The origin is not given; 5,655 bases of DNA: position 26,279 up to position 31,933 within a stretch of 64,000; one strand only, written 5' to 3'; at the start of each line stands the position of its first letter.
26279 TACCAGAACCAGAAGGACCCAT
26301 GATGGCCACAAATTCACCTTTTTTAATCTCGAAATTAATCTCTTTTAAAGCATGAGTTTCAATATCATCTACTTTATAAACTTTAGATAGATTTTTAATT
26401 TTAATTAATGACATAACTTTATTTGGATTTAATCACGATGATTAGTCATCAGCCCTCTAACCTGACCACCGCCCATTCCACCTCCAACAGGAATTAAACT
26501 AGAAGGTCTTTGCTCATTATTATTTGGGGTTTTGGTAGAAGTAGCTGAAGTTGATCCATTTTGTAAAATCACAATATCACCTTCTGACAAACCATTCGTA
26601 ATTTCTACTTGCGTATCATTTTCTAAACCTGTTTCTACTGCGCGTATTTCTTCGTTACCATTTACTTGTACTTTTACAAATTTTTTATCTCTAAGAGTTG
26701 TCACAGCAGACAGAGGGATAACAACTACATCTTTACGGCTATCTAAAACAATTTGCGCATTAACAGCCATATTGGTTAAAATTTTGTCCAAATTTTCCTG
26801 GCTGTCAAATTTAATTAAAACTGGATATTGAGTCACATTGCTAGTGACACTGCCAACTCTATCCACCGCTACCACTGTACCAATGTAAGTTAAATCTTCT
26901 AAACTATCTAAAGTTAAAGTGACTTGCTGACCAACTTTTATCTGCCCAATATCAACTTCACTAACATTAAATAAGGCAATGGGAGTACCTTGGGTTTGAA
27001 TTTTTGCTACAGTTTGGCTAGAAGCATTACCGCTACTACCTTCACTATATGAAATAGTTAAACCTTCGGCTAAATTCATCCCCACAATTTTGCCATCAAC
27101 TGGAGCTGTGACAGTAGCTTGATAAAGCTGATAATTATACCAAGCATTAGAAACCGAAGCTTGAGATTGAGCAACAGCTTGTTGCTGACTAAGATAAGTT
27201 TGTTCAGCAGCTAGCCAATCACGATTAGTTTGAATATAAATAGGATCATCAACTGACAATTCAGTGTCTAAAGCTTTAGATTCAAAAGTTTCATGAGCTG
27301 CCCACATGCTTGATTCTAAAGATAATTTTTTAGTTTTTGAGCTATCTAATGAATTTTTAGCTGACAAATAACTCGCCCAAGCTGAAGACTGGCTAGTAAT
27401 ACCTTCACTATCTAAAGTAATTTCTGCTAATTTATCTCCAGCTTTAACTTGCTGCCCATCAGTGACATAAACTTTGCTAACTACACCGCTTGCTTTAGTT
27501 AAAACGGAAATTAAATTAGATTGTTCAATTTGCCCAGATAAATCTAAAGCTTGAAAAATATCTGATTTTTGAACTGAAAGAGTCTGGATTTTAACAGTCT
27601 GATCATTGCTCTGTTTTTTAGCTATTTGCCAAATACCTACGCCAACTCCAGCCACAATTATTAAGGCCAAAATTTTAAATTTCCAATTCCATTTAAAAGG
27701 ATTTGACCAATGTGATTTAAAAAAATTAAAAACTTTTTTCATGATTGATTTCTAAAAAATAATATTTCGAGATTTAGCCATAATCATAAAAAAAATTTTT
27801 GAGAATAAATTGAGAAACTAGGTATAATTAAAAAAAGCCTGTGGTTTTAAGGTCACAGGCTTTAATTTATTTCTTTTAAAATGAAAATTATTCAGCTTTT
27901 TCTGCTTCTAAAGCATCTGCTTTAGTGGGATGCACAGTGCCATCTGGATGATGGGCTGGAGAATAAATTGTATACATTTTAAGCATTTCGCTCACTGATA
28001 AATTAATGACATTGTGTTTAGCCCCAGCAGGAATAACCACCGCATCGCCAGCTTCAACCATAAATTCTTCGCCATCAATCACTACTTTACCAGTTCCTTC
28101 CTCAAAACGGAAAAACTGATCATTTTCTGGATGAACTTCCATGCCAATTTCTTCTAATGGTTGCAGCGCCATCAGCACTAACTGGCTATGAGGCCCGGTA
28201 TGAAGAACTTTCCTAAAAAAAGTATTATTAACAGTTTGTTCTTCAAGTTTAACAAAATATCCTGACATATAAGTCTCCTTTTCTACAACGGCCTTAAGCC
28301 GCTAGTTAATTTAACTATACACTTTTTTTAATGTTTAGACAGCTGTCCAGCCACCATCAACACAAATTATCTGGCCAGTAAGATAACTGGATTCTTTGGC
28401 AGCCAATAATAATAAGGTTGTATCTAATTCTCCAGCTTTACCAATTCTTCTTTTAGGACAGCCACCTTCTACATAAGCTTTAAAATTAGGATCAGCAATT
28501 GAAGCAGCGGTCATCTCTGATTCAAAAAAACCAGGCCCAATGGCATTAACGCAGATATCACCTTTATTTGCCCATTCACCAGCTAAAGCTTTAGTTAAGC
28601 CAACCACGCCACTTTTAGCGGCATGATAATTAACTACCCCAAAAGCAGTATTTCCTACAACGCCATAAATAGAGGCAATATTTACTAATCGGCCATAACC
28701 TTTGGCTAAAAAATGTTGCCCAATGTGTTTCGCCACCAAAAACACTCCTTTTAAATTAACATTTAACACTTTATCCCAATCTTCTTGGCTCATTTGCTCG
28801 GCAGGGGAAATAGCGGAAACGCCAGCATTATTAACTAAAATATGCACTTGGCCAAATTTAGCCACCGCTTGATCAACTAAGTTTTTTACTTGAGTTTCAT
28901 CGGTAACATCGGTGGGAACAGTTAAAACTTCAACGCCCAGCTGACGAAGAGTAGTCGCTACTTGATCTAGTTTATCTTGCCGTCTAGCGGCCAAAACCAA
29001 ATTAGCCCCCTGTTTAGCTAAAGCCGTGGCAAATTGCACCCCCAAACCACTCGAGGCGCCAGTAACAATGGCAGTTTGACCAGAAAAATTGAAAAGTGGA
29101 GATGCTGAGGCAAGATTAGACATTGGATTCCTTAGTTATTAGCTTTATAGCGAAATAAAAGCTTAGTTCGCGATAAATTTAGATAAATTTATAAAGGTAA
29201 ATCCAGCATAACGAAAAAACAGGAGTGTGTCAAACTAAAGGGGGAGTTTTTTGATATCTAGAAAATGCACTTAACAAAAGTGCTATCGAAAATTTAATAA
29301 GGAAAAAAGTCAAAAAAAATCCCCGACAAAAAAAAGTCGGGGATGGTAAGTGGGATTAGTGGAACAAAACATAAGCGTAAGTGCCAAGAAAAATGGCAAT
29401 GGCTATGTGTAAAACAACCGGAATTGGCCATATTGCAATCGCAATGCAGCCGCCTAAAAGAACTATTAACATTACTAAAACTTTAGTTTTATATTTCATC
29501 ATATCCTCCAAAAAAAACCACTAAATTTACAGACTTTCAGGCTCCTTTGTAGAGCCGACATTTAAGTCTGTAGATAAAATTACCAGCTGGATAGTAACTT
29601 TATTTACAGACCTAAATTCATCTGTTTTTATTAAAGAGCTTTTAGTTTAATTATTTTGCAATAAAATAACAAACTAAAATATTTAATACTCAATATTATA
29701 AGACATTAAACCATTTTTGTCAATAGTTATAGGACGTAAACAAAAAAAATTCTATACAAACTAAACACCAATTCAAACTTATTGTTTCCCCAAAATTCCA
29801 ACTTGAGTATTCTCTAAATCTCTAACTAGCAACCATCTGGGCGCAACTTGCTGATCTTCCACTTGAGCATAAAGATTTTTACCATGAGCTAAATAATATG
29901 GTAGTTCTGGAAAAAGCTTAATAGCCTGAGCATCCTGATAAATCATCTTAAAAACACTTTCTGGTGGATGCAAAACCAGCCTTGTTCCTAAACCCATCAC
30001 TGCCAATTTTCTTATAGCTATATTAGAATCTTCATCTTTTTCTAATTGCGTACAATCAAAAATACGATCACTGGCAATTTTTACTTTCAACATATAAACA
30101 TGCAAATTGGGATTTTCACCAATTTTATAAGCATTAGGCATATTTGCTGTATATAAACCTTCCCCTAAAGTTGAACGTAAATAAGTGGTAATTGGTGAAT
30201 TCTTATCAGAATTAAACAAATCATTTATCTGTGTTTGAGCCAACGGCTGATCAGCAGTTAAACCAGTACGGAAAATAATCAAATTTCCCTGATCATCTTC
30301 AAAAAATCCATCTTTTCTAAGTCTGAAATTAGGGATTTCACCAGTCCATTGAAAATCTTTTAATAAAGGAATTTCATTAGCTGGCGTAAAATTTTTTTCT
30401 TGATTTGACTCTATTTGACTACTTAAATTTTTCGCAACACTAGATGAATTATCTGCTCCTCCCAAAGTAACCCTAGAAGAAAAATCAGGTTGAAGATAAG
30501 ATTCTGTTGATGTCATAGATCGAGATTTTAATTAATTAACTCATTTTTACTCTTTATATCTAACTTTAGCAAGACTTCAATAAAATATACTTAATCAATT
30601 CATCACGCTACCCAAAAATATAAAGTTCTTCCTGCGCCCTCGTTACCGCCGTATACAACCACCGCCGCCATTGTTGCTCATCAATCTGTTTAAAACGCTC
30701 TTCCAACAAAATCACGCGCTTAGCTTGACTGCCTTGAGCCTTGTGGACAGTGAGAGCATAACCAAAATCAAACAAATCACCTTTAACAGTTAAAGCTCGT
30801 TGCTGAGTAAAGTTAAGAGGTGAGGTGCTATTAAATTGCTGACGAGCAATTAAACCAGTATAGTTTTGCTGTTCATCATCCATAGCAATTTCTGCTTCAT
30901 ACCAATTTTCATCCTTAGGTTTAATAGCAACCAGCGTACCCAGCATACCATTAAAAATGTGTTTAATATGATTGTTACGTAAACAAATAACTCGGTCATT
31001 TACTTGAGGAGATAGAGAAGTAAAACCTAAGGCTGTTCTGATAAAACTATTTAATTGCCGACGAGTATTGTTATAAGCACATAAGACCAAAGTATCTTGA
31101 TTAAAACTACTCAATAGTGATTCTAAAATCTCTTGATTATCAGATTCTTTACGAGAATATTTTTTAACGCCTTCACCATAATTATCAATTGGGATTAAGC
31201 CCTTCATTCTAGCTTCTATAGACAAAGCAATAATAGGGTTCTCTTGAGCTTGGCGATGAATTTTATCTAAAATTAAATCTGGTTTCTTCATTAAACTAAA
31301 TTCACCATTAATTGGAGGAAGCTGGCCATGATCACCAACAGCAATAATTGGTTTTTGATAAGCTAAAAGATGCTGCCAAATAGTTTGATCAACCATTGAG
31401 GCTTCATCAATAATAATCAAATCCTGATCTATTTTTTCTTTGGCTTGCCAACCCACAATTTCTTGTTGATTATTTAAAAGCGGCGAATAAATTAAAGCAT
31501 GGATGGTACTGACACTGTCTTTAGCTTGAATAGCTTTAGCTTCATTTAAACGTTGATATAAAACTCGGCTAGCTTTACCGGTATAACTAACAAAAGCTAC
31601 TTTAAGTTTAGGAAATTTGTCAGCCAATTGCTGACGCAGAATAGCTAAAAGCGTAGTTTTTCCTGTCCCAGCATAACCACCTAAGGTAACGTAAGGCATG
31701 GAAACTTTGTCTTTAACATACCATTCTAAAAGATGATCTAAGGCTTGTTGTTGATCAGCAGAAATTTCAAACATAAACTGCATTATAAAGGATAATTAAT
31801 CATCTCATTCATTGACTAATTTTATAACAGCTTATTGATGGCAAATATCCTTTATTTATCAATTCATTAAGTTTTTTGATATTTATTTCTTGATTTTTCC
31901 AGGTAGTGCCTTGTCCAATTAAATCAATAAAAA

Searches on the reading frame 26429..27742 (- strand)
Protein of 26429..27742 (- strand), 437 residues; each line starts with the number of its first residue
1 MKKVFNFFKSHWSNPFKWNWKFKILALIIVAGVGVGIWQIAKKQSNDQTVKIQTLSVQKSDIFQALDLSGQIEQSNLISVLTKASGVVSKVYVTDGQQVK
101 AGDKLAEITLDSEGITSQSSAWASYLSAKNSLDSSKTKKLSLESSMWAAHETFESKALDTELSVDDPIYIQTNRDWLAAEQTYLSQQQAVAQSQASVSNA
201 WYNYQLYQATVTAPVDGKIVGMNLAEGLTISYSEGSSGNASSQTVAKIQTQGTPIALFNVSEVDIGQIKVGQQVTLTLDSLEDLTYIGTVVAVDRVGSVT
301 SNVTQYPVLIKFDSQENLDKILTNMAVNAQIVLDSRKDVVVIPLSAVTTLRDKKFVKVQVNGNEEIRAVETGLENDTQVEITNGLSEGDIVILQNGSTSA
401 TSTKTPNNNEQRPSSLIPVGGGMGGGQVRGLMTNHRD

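Call 70: search_protein_families(library=pfam, proteins=[window:26429-27742:-], max_evalue=0.0001)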
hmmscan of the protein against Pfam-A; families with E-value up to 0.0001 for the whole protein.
window:26429-27742:- (437 aa): 4 families
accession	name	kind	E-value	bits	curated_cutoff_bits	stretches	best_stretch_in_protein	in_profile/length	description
PF13437.12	HlyD_3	-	4.8e-13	50.2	22.2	1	210-316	1-97/106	HlyD family secretion protein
PF16576.10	HlyD_D23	-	2.4e-10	40.5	30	1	71-294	11-185/214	Barrel-sandwich domain of CusB or HlyD membrane-fusion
PF13533.13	Biotin_lipoyl_2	-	5.7e-09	36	29.8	1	83-109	6-32/32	Biotin-lipoyl like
PF00364.28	Biotin_lipoyl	-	6.5e-05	23.1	22.1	0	83-108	48-73/73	Biotin-requiring enzyme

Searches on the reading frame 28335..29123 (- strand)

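Call 86: search_protein_families(library=pfam, proteins=[window:28335-29123:-], max_evalue=0.0001)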
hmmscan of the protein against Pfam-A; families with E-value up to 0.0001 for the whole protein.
window:28335-29123:- (262 aa): 4 families
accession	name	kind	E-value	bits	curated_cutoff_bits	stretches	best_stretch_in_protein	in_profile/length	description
PF00106.31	adh_short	-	9.3e-57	192.1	26.6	1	16-209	1-191/195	short chain dehydrogenase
PF13561.12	adh_short_C2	-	1.9e-56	191.7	27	1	22-260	1-236/236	Enoyl-(Acyl carrier protein) reductase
PF08659.16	KR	-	3e-21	76.6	22.6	1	17-173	2-156/180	KR domain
PF23441.1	SDR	-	1.7e-07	31.4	27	1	16-258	8-254/258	SDR-like rossmann domain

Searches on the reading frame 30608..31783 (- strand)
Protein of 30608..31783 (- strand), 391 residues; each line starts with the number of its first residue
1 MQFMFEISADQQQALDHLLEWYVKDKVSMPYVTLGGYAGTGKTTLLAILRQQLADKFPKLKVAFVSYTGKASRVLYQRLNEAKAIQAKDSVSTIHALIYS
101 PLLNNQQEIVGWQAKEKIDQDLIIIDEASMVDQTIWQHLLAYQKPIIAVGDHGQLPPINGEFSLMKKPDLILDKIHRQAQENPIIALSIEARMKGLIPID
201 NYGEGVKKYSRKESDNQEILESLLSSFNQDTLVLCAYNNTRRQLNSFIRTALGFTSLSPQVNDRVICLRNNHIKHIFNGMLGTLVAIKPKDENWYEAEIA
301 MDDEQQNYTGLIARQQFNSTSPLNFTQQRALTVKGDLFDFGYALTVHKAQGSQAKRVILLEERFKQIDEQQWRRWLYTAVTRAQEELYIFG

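Call 70: search_protein_families(library=pfam, proteins=[window:30608-31783:-], max_evalue=0.0001)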
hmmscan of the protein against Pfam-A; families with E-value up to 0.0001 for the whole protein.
window:30608-31783:- (391 aa): 12 families
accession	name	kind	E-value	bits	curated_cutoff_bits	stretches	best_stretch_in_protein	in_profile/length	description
PF13604.12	AAA_30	-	5.8e-19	69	27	1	8-186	3-163/191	AAA domain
PF13245.12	AAA_19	-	7.2e-19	68.7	25.1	1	24-158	6-132/134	AAA domain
PF13538.12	UvrD_C_2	-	1.4e-16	60.5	27.4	1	341-389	2-51/52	UvrD-like helicase C-terminal domain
PF01443.25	Viral_helicase1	-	2e-10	41.3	21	0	318-390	160-227/228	Viral superfamily 1 RNA helicase core domain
PF09848.15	SLFN-g3_helicase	-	2e-06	27.8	24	1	35-129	7-89/354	Schlafen group 3, DNA/RNA helicase domain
PF05970.20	PIF1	-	3e-06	27.4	25.9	1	7-146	2-129/223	PIF1-like helicase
PF05127.21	NAT10_TcmA_helicase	-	7.4e-06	26.4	22.7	1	38-147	6-117/176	RNA cytidine acetyltransferase NAT10/TcmA, helicase domain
PF13401.12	AAA_22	-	1.1e-05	26.2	27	1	34-142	10-107/130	AAA domain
PF13191.12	AAA_16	-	1.3e-05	26.2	32.6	1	10-82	7-85/167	AAA ATPase domain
PF00580.27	UvrD-helicase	-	1.4e-05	25.3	23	1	38-136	22-112/271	UvrD/REP helicase N-terminal domain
PF18335.7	SH3_13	-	1.4e-05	25.2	41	1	261-292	28-59/65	ATP-dependent RecD-like DNA helicase SH3 domain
PF13086.12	AAA_11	-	5.8e-05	23.4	27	0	119-158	213-253/257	AAA domain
